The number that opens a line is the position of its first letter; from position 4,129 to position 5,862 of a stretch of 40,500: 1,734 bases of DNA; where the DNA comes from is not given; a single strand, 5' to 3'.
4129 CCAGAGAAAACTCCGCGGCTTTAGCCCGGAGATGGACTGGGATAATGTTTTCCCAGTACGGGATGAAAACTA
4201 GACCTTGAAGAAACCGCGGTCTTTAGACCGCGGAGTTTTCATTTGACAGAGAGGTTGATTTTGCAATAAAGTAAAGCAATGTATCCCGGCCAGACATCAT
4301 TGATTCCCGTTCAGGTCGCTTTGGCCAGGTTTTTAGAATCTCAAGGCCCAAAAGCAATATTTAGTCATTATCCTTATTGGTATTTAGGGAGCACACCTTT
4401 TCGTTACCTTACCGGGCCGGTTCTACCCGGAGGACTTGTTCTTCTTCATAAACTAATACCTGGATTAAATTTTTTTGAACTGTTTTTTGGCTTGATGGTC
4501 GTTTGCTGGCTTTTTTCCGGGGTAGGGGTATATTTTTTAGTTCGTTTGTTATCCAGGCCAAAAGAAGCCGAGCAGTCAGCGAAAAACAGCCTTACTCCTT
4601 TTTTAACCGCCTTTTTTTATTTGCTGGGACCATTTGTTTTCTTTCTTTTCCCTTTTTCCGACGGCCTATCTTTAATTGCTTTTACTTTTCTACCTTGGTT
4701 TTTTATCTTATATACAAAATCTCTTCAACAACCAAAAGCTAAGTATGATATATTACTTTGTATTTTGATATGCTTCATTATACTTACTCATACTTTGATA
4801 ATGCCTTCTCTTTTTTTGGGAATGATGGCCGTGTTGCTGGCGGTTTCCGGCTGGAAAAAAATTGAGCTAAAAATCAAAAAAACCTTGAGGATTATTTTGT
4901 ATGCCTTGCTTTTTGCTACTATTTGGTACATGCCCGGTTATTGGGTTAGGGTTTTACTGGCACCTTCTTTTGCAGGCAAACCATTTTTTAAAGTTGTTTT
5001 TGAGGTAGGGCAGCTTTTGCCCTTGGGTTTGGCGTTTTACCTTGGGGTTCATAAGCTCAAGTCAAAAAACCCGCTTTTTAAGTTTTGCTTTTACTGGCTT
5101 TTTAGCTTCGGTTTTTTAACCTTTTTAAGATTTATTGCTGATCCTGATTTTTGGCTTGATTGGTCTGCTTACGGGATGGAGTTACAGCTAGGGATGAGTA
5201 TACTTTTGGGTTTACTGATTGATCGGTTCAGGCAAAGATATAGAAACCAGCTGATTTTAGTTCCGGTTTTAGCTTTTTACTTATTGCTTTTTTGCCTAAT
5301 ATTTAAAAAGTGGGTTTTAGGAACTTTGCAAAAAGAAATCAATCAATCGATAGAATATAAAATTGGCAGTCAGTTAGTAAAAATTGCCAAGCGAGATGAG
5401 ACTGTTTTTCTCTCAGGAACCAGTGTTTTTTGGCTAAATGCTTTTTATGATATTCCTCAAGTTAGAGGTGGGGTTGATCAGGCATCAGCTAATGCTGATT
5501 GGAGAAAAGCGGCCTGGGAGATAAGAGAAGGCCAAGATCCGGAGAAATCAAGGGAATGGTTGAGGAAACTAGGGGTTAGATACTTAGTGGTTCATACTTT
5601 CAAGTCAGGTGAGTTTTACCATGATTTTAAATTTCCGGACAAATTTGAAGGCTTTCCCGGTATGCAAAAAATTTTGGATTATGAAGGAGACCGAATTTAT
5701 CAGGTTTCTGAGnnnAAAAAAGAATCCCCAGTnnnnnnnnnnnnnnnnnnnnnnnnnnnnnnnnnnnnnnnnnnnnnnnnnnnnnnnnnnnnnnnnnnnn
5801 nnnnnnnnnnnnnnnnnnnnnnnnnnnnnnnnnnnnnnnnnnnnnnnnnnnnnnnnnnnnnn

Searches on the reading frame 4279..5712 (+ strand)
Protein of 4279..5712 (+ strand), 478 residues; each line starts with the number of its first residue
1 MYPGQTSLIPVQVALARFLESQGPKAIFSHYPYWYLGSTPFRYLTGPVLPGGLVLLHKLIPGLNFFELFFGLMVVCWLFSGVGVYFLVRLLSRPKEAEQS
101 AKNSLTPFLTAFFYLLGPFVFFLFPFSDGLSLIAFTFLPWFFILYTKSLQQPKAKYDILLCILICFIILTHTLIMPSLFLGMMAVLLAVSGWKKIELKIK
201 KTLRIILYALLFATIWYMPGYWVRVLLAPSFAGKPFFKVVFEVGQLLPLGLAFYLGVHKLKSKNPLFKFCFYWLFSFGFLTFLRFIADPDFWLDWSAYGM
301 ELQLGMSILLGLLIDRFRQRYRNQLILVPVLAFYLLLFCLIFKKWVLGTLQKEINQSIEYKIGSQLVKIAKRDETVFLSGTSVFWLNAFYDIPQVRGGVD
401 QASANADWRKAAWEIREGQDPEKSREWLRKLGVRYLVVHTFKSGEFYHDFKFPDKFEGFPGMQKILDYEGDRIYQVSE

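Call 5: search_protein_families(library=pfam, proteins=[window:4279-5712:+], max_evalue=0.01)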
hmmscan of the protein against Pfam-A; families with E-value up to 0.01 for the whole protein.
window:4279-5712:+ (478 aa): 0 families

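Call 9: search_protein_families(library=ncbifam, proteins=[window:4279-5712:+], max_evalue=10)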
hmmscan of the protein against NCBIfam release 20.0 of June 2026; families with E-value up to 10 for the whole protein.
window:4279-5712:+ (478 aa): 0 families

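Call 55: search_protein_families(library=pfam, proteins=[window:4279-5712:+], max_evalue=1)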
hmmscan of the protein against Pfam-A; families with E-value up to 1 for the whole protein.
window:4279-5712:+ (478 aa): 1 family
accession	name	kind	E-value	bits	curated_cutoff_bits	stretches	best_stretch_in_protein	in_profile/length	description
PF10131.15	PTPS_related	-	0.25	10.2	26.4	1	105-219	52-167/621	6-pyruvoyl-tetrahydropterin synthase related domain; membrane protein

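Call 56: search_protein_families(library=ncbifam, proteins=[window:4279-5712:+], max_evalue=1)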
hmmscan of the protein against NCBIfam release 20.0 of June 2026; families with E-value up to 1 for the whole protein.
window:4279-5712:+ (478 aa): 0 families

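Call 71: find_homologous_proteins(query=window:4279-5712:+, max_evalue=0.00001)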
Query window:4279-5712:+ (478 aa): 284 proteins with E <= 0.00001 among 8000 candidates; the best 120 are listed.
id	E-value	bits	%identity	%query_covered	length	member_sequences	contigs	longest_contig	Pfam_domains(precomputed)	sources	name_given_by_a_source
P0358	0.0e+0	1085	100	100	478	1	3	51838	-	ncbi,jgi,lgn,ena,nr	ncbi:MAG TPA: hypothetical protein VMW29_00330 [Candidatus Bathyarchaeia archaeon]|nr:hypothetical p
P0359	6.0e-167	575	56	99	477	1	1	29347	-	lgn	-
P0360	2.3e-166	573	56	100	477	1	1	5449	-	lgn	-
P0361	8.2e-165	568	56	99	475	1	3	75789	PF10131.16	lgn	-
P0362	3.6e-164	566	56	100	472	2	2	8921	-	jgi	-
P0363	7.8e-164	564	56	100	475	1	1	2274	-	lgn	-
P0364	1.4e-163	564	54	100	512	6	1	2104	-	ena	-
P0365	2.0e-162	560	53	100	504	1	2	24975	-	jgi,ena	-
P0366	6.1e-162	558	55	100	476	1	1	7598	-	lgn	-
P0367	8.9e-161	554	52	99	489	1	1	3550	-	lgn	-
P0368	1.9e-159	550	52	100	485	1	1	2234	-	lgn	-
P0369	4.2e-159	549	53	100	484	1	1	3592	-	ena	-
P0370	3.1e-158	546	54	100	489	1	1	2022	-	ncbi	-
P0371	5.6e-156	538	54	100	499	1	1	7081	-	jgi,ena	-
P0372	7.4e-155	535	53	100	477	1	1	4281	-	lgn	-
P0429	1.1e-140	488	50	100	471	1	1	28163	PF10131.16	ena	-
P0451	5.0e-136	473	48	100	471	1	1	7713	PF10131.16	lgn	-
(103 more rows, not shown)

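Call 80: predict_structure(alignment_id=A4)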
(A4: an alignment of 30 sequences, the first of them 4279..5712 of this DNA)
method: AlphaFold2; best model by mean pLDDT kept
length: 478 residues; sequences in the alignment: 30
mean_pLDDT: 86.1   pTM: 0.85
mean pLDDT of the five models: 86.1, 85.2, 82.9, 81.5, 81.1
residues with pLDDT >= 90: 233; 70-90: 188; 50-70: 56; < 50: 1
segments of 3 or more residues with pLDDT < 50: none
pLDDT, mean of each block of 10 residues (from residue 1): 87 93 91 79 87 96 95 94 96 64 84 84 72 93 95 94 96 90 91 88 95 91 80 74 73 60 85 89 72 68 94 89 80 90 87 88 92 87 87 75 67 90 94 93 86 92 92 91
secondary structure, 60 per line:
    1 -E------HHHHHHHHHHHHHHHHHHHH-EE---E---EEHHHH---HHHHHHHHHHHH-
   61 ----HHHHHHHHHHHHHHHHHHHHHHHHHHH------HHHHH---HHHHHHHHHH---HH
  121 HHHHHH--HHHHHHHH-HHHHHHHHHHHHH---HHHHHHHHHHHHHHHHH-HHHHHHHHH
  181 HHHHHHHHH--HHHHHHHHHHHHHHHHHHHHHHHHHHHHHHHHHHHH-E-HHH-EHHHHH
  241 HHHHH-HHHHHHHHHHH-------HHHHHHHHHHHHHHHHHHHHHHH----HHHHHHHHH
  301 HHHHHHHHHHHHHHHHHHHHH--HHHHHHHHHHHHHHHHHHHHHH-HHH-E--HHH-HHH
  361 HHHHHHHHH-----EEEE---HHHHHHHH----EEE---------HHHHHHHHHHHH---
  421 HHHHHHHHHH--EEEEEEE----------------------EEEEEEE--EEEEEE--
elements in order: H9-28 H41-44 H48-59 H65-91 H98-102 H106-115 H119-126 H129-136 H138-150 H154-170 H172-189 H192-227 H236-245 H247-257 H265-287 H292-321 H324-345 H358-369 E375-378 H382-389 E394-396 H406-417 H421-430 E433-439 E462-468 E471-476

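Call 82: fold_search(model_id=the predicted structure, library=pdb)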
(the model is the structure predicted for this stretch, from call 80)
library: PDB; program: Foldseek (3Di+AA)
matches with E <= 10: 362; with E <= 0.001: 20
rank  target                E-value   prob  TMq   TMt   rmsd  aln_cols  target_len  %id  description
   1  9n9j_I                2.9e-07  1.00  0.56  0.39  15.0       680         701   12  Structure of a GRP94 folding intermediate engaged with a CCDC134- and FKBP11-bound secretory translocon (released 2025-11-19)
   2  8age_A                1.1e-06  1.00  0.63  0.49   8.5       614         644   11  Structure of yeast oligosaccharylransferase complex with acceptor peptide bound (released 2022-12-07)
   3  8agc_A                3.2e-06  1.00  0.57  0.41  14.0       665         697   12  Structure of yeast oligosaccharylransferase complex with lipid-linked oligosaccharide and non-acceptor peptide bound (released 2022-12-07)
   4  6ftg_5                4.8e-06  1.00  0.55  0.43  12.0       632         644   11  Subtomogram average of OST-containing ribosome-translocon complexes from canine rough microsomal membranes (released 2018-03-21)
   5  8b6l_I                5.2e-06  1.00  0.57  0.41  13.8       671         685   12  Subtomogram average of the human Sec61-TRAP-OSTA-translocon (released 2022-12-07)
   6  8pn9_A                5.7e-06  1.00  0.59  0.45  11.0       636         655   12  Structure of human oligosaccharyltransferase OST-A complex bound to NGI-1 (released 2024-05-08)
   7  7oci_F                6.5e-06  1.00  0.62  0.48   8.5       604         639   12  Cryo-EM structure of yeast Ost6p containing oligosaccharyltransferase complex (released 2022-02-16)
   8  6s7t_A                8.4e-06  1.00  0.61  0.43  12.7       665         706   12  Cryo-EM structure of human oligosaccharyltransferase complex OST-B (released 2019-12-18)
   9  6c26_A                9.1e-06  1.00  0.57  0.44  10.2       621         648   11  The Cryo-EM structure of a eukaryotic oligosaccharyl transferase complex (released 2018-01-31)
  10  6s7o_A                1.1e-05  1.00  0.64  0.49  11.1       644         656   12  Cryo-EM structure of human oligosaccharyltransferase complex OST-A (released 2019-12-18)
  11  8agb_A                1.3e-05  1.00  0.59  0.46   9.5       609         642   10  Structure of yeast oligosaccharylransferase complex with lipid-linked oligosaccharide bound (released 2022-12-07)
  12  7zlg_A                1.4e-05  1.00  0.60  0.45  10.9       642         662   10  Cryo-EM structure of C-mannosyltransferase CeDPY19, in complex with acceptor peptide and bound to CMT2-Fab and anti-Fa (released 2023-01-11)
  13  5gmy_A                4.4e-05  1.00  0.49  0.31  13.6       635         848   11  Crystal structure of the Archaeoglobus fulgidus oligosaccharyltransferase (O29867_ARCFU) tethered with an acceptor pep (released 2017-02-01)
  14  8if8_C                5.7e-05  1.00  0.54  0.45   9.6       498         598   13  Arabinosyltransferase AftA (released 2023-05-31)
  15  3waj                  6.8e-05  1.00  0.48  0.32  13.3       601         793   13  Crystal structure of the Archaeoglobus fulgidus oligosaccharyltransferase (O29867_ARCFU) complex with Zn and sulfate (released 2013-10-30)
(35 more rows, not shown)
